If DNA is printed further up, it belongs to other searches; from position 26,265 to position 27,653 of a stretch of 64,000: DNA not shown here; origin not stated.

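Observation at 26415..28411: Second, diverged copy of the KS-like / AHH toxin pair with the same ATGA coupling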

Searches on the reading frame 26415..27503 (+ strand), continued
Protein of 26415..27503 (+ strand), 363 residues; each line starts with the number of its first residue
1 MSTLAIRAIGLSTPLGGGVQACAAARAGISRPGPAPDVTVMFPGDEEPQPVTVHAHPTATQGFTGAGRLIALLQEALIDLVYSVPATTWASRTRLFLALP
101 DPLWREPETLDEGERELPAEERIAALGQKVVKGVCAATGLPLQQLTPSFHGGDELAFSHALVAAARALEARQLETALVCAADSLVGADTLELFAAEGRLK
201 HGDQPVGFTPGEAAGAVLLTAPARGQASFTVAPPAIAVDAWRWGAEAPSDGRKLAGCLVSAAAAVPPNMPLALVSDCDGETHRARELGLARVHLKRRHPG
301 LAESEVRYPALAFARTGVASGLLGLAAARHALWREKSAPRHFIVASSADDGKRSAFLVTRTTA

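Call 53: find_related_loci(query=A3, collection=genome_contigs, flank=8000)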
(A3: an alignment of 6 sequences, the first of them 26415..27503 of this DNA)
Query A3 (363 aa) in genome_contigs; peptide patterns used: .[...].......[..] (x = any residue, [..] = any of these).
153 stretches matched a pattern; 46 encode a relative of the query (tblastn E <= 1e-3); 46 distinct loci.
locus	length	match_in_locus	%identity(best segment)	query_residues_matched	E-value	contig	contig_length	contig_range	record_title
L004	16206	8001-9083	46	2-358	3e-70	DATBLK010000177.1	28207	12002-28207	MAG TPA_asm: Anaeromyxobacteraceae bacterium isolate SMAG_U3970 k141_87163, whole genome shotgun sequence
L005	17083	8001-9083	42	6-363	2e-58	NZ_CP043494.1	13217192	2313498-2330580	Archangium minus strain Cbm 6 chromosome, complete genome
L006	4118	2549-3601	46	4-358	8e-58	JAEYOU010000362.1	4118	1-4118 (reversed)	MAG: Proteobacteria bacterium isolate OH_CBB_164 k127_409961, whole genome shotgun sequence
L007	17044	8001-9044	42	3-355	7e-57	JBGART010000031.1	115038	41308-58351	MAG: Myxococcaceae bacterium isolate MAG_MBR_H10.11 MBRH10-11_opera_contig_728, whole genome shotgun sequence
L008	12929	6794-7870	40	3-359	2e-54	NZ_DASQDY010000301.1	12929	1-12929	MAG: Archangium sp. isolate SMAG_U11739 k141_164502, whole genome shotgun sequence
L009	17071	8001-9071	38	6-360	4e-53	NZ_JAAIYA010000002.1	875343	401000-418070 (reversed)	Pyxidicoccus caerfyrddinensis strain CA032A NODE_2_length_875343_cov_21.4147, whole genome shotgun sequence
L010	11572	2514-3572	45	4-358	1e-51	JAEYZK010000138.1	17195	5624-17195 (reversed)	MAG: Proteobacteria bacterium isolate OH_CBlB_90 k127_3518761, whole genome shotgun sequence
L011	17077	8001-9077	40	6-363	8e-51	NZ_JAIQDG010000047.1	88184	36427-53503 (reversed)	Myxococcus sp. RHSTA-1-4 NODE_47_length_88184_cov_167.828198, whole genome shotgun sequence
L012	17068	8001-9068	37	4-359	6e-46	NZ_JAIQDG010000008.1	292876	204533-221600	Myxococcus sp. RHSTA-1-4 NODE_8_length_292876_cov_177.752468, whole genome shotgun sequence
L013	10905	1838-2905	37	4-359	3e-43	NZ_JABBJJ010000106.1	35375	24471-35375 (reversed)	Pyxidicoccus fallax strain DSM 14698 NODE_106_length_35375_cov_48.6444, whole genome shotgun sequence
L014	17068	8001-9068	38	6-361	2e-42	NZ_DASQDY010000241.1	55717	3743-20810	MAG: Archangium sp. isolate SMAG_U11739 k141_508822, whole genome shotgun sequence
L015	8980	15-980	37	37-359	1e-35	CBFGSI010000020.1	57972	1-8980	MAG TPA_asm: uncultured Archangiaceae bacterium isolate SRR17295755_concoct_80 genome assembly, contig: ERZ23329302.194,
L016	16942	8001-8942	36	4-313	2e-33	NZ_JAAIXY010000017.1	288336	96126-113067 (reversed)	Myxococcus eversor strain AB053B NODE_17_length_288336_cov_13.6791, whole genome shotgun sequence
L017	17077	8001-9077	32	3-356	4e-31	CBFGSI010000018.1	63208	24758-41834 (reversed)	MAG TPA_asm: uncultured Archangiaceae bacterium isolate SRR17295755_concoct_80 genome assembly, contig: ERZ23329302.159,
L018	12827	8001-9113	32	1-357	3e-29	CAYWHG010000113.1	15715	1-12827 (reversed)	MAG TPA_asm: uncultured Steroidobacter sp. isolate SRP344714_co2_53 genome assembly, contig: NODE_9717_length_15715_cov_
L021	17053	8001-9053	36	3-360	1e-27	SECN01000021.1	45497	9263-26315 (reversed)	MAG: Myxococcaceae bacterium isolate PMG_225 scaffold_1264, whole genome shotgun sequence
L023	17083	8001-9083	35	4-360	2e-38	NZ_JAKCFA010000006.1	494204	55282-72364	Myxococcus qinghaiensis strain QH3KD-4-1 gnl_ICJDIIDJ_6, whole genome shotgun sequence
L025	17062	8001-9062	37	6-359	2e-43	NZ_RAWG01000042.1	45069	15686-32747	Corallococcus sicarius strain CA040B NODE_42_45069_cov_43.5287, whole genome shotgun sequence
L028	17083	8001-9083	32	4-358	3e-23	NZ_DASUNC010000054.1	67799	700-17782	MAG: Archangium sp. isolate SMAG_U1589 k141_318267, whole genome shotgun sequence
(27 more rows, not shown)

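Call 60: search_protein_representatives(alignment_id=A1)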
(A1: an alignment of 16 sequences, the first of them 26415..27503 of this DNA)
Query: 16 sequences, 352 profile positions. Proteins with E-value up to 0.001 (for the whole library): 12076; up to 1e-10: 6045; up to 1e-30: 3347. The best 150 are listed.
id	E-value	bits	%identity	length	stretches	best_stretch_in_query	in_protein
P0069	1.5e-116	406.1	-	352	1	3-350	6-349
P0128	3.1e-115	401.8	-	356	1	2-349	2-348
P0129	4.6e-111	388.0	-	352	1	3-348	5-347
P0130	1.9e-109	382.7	-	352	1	1-348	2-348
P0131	3.0e-109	382.1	-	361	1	3-347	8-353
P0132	5.2e-109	381.3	-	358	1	5-350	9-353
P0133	1.4e-108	379.9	-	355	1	1-347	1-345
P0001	1.5e-107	376.5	-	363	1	1-350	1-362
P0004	1.7e-107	376.3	-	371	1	4-350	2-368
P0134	1.4e-103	363.4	-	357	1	2-351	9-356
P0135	5.6e-103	361.5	-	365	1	5-349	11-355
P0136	7.8e-102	357.7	-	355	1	1-348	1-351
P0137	1.1e-101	357.3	-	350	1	1-349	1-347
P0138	1.3e-101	356.9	-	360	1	4-347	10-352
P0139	1.3e-100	353.6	-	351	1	3-349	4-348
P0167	6.8e-95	334.9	-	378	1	7-350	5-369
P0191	3.7e-92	325.9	-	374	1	4-349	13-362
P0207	9.9e-91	321.2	-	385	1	1-348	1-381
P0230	6.0e-89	315.3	-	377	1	4-351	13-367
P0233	7.8e-89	315.0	-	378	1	5-348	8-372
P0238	1.8e-88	313.8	-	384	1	4-348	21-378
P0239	1.9e-88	313.6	-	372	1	4-350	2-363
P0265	3.6e-86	306.2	-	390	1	3-348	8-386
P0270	7.5e-86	305.1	-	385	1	4-348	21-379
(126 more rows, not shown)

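Call 61: predict_structure(alignment_id=A2)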
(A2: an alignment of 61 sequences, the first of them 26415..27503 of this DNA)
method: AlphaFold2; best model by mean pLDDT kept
length: 363 residues; sequences in the alignment: 61
mean_pLDDT: 92.6   pTM: 0.93
mean pLDDT of the five models: 92.6, 92.2, 92.1, 92.1, 91.9
residues with pLDDT >= 90: 293; 70-90: 63; 50-70: 7; < 50: 0
segments of 3 or more residues with pLDDT < 50: none
pLDDT, mean of each block of 10 residues (from residue 1): 94 95 93 89 89 88 84 97 88 95 81 91 96 96 95 96 97 97 93 93 92 97 84 96 91 98 92 94 96 95 94 96 96 79 96 97 70
secondary structure, 60 per line:
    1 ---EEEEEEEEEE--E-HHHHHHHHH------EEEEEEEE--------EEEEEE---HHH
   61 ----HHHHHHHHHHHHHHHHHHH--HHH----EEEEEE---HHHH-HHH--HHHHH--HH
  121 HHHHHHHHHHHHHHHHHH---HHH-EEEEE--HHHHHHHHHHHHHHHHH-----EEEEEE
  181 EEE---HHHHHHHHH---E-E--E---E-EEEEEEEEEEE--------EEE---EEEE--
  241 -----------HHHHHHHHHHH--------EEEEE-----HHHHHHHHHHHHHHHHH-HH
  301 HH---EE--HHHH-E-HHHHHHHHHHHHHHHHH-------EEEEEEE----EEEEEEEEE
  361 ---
elements in order: E4-13 H18-26 E33-40 E49-54 H65-83 E93-98 H102-105 H112-116 H119-138 E146-150 H153-169 E175-183 H187-195 E210-220 E229-231 E235-238 H252-262 E271-275 H281-297 H299-302 H310-313 H317-333 E341-347 E352-360

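Call 65: fold_search(model_id=the predicted structure, library=pdb)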
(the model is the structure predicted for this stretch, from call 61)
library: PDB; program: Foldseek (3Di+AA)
matches with E <= 10: 1439; with E <= 0.001: 1058
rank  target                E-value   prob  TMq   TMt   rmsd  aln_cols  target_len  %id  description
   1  1tqy_A                8.3e-17  1.00  0.72  0.63   6.6       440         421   15  The Actinorhodin Ketosynthase/Chain Length Factor (released 2004-07-27)
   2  6kxf_B                4.1e-16  1.00  0.71  0.72   5.2       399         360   18  The ishigamide ketosynthase/chain length factor (released 2020-05-06)
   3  6kxe_B                8.3e-16  1.00  0.71  0.72   5.7       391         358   19  The ishigamide ketosynthase/chain length factor (released 2020-05-06)
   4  9b7z_A                1.0e-15  1.00  0.69  0.32   6.6       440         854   14  Human endogenous FASN with 1,3-DBP - Class 1 focused condensing wing (released 2025-02-26)
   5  1tqy_B                1.1e-15  1.00  0.71  0.65   6.0       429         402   16  The Actinorhodin Ketosynthase/Chain Length Factor (released 2004-07-27)
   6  6kxd_B                1.5e-15  1.00  0.71  0.71   5.7       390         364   19  The ishigamide ketosynthase/chain length factor (released 2020-05-06)
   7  4f32_B                1.8e-15  1.00  0.75  0.65   5.6       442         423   15  Crystal structure of 3-oxoacyl-[acyl-carrier-protein] synthase II from Burkholderia vietnamiensis in complex with plat (released 2012-05-23)
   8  9pat_B                3.4e-15  1.00  0.72  0.26   6.2       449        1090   14  Antibody (1B2) Bound Rifamycin Synthetase Module 1 in the Transacylation Mode (released 2025-07-23)
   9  2hg4_E                7.3e-15  1.00  0.70  0.31   6.9       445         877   16  Structure of the ketosynthase-acyltransferase didomain of module 5 from DEBS. (released 2006-07-11)
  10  3hhd_A                7.8e-15  1.00  0.70  0.32   6.6       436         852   14  Structure of the Human Fatty Acid Synthase KS-MAT Didomain as a Framework for Inhibitor Design. (released 2010-02-09)
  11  8z5c_A                1.1e-14  1.00  0.73  0.65   6.5       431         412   15  Cystal structure of beta-ketoacyl-ACP synthase FabF from Helicobacter pylori (released 2024-10-09)
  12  4ddo                  1.2e-14  1.00  0.73  0.64   6.3       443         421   15  Crystal structure of 3-oxoacyl-[acyl-carrier-protein] synthase ii from burkholderia vietnamiensis (released 2012-05-23)
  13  8in9_A                1.2e-14  1.00  0.72  0.34   6.4       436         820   15  The structure of the GfsA KSQ-AT didomain in complex with the GfsA ACP domain (released 2023-05-31)
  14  4ope_A                1.5e-14  1.00  0.76  0.49   5.8       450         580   12  Streptomcyes albus JA3453 oxazolomycin ketosynthase domain OzmH KS7 (released 2014-02-19)
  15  4f32_A                1.5e-14  1.00  0.73  0.64   6.3       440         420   15  Crystal structure of 3-oxoacyl-[acyl-carrier-protein] synthase II from Burkholderia vietnamiensis in complex with plat (released 2012-05-23)
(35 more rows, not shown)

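Call 69: search_protein_families(library=pfam, max_evalue=0.01, proteins=[L028:6600-9107:+, L023:6633-9086:+, L016:6633-9710:+, L021:7599-9080:+, L014:7548-9074:+, L025:7659-9074:+])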
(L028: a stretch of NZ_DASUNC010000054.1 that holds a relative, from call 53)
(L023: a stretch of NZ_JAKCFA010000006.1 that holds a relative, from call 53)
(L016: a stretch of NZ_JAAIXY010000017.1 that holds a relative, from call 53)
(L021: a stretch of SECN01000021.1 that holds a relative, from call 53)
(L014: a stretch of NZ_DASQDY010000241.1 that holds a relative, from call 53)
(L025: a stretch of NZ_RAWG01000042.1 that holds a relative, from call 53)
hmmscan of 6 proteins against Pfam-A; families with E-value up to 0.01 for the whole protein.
L028:6600-9107:+ (836 aa): 1 family
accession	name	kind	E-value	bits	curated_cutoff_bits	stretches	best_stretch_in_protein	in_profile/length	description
PF00109.32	ketoacyl-synt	-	3.3e-05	24.1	20.8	1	618-680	176-244/252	Beta-ketoacyl synthase, N-terminal domain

L023:6633-9086:+ (818 aa): 2 families
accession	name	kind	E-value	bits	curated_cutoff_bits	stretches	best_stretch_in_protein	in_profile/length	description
PF00109.32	ketoacyl-synt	-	1.5e-05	25.2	20.8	1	612-676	181-252/252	Beta-ketoacyl synthase, N-terminal domain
PF13646.12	HEAT_2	-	0.0021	18.7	27.7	1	125-201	2-81/88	HEAT repeats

L016:6633-9710:+ (1026 aa): 3 families
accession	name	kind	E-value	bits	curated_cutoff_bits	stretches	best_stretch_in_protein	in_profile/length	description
PF13646.12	HEAT_2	-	1.5e-06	28.8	27.7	1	125-205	2-84/88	HEAT repeats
PF00109.32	ketoacyl-synt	-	3.8e-06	27.1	20.8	1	612-675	181-251/252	Beta-ketoacyl synthase, N-terminal domain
PF14412.12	AHH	-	5e-06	26.9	22.3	1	881-969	7-88/111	A nuclease family of the HNH/ENDO VII superfamily with conserved AHH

L021:7599-9080:+ (494 aa): 1 family
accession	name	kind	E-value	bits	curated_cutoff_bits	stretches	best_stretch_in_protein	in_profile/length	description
PF00109.32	ketoacyl-synt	-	0.0012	18.9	20.8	1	279-341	180-249/252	Beta-ketoacyl synthase, N-terminal domain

L014:7548-9074:+ (509 aa): 0 families

L025:7659-9074:+ (472 aa): 0 families

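Call 82: find_homologous_proteins(query=A5, max_evalue=1e-10)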
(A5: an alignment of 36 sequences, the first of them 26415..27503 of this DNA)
Query A5 (36 sequences) (363 aa, profile of the alignment): 22 proteins with E <= 1e-10 among 8000 candidates.
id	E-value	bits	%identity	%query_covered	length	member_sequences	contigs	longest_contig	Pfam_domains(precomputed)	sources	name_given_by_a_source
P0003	4.0e-111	390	46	98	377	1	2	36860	-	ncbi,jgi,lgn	ncbi:MAG TPA: hypothetical protein VH880_07375 [Anaeromyxobacteraceae bacterium]|jgi:hypothetical pr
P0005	3.4e-108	380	37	98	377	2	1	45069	-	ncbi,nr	ncbi:hypothetical protein [Corallococcus sicarius]|nr:hypothetical protein [Corallococcus sicarius]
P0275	4.1e-108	380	30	85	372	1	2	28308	PF00109.33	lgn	-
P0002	2.9e-106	374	48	99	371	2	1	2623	-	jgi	jgi:3-oxoacyl-(acyl-carrier-protein) synthase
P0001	2.4e-105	371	100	100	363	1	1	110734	-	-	-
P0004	1.3e-99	352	47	98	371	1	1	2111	-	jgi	jgi:3-oxoacyl-[acyl-carrier-protein] synthase-1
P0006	2.6e-70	255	27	99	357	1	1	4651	PF00109.33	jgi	jgi:3-oxoacyl-[acyl-carrier-protein] synthase-1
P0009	4.7e-56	209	30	98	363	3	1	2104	-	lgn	-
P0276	1.7e-50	190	26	99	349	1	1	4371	PF00109.33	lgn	-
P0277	7.8e-48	182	27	87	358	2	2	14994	PF00109.33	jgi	jgi:3-oxoacyl-[acyl-carrier-protein] synthase-1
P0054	4.7e-47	179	27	99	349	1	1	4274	PF00109.33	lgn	-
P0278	3.6e-45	173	29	97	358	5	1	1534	PF00109.33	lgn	-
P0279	1.1e-44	171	30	55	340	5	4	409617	PF00109.33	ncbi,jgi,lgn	jgi:3-oxoacyl-[acyl-carrier-protein] synthase-1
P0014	2.2e-44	170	29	99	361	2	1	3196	PF00109.33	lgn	-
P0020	5.3e-44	169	27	73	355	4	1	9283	-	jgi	jgi:3-oxoacyl-[acyl-carrier-protein] synthase-1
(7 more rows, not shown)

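Call 83: list_cluster_members(proteins=[P0239, P0207, P0270, P0167, P0230, P0233, P0238, P0191, P0275, P0265])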
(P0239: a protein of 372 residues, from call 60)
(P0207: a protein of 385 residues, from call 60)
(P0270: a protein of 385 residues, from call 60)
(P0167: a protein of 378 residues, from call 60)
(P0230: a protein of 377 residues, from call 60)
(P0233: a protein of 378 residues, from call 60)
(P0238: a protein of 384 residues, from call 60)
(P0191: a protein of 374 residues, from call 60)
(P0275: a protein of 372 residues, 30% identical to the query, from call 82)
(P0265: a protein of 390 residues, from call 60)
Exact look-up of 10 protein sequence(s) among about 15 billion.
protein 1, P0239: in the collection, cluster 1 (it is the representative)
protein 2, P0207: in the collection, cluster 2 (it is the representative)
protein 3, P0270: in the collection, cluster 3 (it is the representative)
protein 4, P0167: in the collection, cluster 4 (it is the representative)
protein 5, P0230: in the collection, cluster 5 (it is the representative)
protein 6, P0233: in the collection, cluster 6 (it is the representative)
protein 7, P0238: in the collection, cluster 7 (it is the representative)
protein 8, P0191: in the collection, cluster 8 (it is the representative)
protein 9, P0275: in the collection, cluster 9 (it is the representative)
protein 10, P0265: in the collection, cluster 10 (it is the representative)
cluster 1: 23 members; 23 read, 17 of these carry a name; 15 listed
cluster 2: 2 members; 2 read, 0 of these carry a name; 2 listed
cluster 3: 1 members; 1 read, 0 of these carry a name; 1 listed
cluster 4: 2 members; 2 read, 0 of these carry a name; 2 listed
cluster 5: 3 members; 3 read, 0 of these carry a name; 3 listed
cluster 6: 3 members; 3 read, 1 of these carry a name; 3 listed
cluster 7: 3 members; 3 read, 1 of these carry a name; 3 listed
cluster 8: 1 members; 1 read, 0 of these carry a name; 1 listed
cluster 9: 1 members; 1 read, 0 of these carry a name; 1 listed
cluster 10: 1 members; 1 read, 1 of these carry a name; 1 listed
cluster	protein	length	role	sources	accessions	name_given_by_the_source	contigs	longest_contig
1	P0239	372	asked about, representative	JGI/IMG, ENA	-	-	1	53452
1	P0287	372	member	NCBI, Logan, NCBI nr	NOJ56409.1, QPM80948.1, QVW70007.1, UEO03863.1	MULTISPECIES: hypothetical protein [Myxococcus]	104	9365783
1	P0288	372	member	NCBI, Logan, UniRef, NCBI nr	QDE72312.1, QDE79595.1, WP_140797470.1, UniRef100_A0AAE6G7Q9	hypothetical protein BHS09_06440 [Myxococcus xanthus] | Beta-ketoacyl synthase N-terminal domain-containing protein n=1 Tax=Myxococcus xanthus ... | hypothetical protein [Myxococcus xanthus]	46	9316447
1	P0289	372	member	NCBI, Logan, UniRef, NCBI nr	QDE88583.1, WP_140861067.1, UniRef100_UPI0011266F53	hypothetical protein BHS06_06135 [Myxococcus xanthus] | hypothetical protein n=1 Tax=Myxococcus xanthus TaxID=34 RepID=UPI0011266F53 | hypothetical protein [Myxococcus xanthus]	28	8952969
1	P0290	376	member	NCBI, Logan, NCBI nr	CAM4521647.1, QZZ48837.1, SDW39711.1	hypothetical protein MYXA107069_26510 [Myxococcus xanthus] | hypothetical protein MyxoNM_06460 [Myxococcus xanthus]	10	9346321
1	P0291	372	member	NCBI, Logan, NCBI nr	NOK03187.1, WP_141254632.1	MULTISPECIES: hypothetical protein [Myxococcus]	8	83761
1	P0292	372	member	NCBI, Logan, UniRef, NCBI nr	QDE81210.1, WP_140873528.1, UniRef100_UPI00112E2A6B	hypothetical protein [Myxococcus xanthus] | hypothetical protein n=1 Tax=Myxococcus xanthus TaxID=34 RepID=UPI00112E2A6B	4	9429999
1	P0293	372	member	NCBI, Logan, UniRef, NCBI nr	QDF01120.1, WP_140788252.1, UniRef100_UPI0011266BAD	hypothetical protein [Myxococcus xanthus] | hypothetical protein n=1 Tax=Myxococcus xanthus TaxID=34 RepID=UPI0011266BAD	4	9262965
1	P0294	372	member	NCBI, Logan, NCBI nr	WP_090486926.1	hypothetical protein [Myxococcus virescens]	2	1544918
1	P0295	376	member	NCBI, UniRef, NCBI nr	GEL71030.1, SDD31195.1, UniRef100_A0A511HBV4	hypothetical protein MVI01_28140 [Myxococcus virescens] | 3-oxoacyl-[acyl-carrier-protein] synthase-1 n=2 Tax=Myxococcus virescens TaxID=83456 ...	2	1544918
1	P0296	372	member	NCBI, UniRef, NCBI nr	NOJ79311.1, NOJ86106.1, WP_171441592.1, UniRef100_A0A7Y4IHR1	hypothetical protein [Myxococcus xanthus] | Beta-ketoacyl synthase N-terminal domain-containing protein n=1 Tax=Myxococcus xanthus ...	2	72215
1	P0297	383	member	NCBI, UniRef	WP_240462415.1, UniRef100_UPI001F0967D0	hypothetical protein, partial [Myxococcus sp. CA018] | hypothetical protein n=2 Tax=Myxococcaceae TaxID=31 RepID=UPI001F0967D0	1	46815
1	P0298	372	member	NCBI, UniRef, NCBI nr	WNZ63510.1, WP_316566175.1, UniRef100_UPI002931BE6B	hypothetical protein QEG98_07245 [Myxococcus sp. MxC21-1] | hypothetical protein n=1 Tax=Myxococcus sp. MxC21-1 TaxID=3041439 RepID=UPI002931BE6B | hypothetical protein [Myxococcus sp. MxC21-1]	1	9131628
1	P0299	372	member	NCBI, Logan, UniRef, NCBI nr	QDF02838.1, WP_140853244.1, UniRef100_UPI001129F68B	hypothetical protein [Myxococcus xanthus] | hypothetical protein n=1 Tax=Myxococcus xanthus TaxID=34 RepID=UPI001129F68B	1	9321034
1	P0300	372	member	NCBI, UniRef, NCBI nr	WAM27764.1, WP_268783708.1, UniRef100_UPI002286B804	hypothetical protein [Myxococcus sp. NMCA1] | hypothetical protein n=1 Tax=Myxococcus sp. NMCA1 TaxID=2996785 RepID=UPI002286B804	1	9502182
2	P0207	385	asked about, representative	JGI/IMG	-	-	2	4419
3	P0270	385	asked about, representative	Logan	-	-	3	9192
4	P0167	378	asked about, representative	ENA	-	-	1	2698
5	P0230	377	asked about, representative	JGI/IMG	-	-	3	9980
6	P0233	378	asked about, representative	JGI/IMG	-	hypothetical protein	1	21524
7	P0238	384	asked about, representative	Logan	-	-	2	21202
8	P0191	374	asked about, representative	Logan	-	-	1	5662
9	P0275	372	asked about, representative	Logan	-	-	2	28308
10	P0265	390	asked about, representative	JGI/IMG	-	3-oxoacyl-[acyl-carrier-protein] synthase-1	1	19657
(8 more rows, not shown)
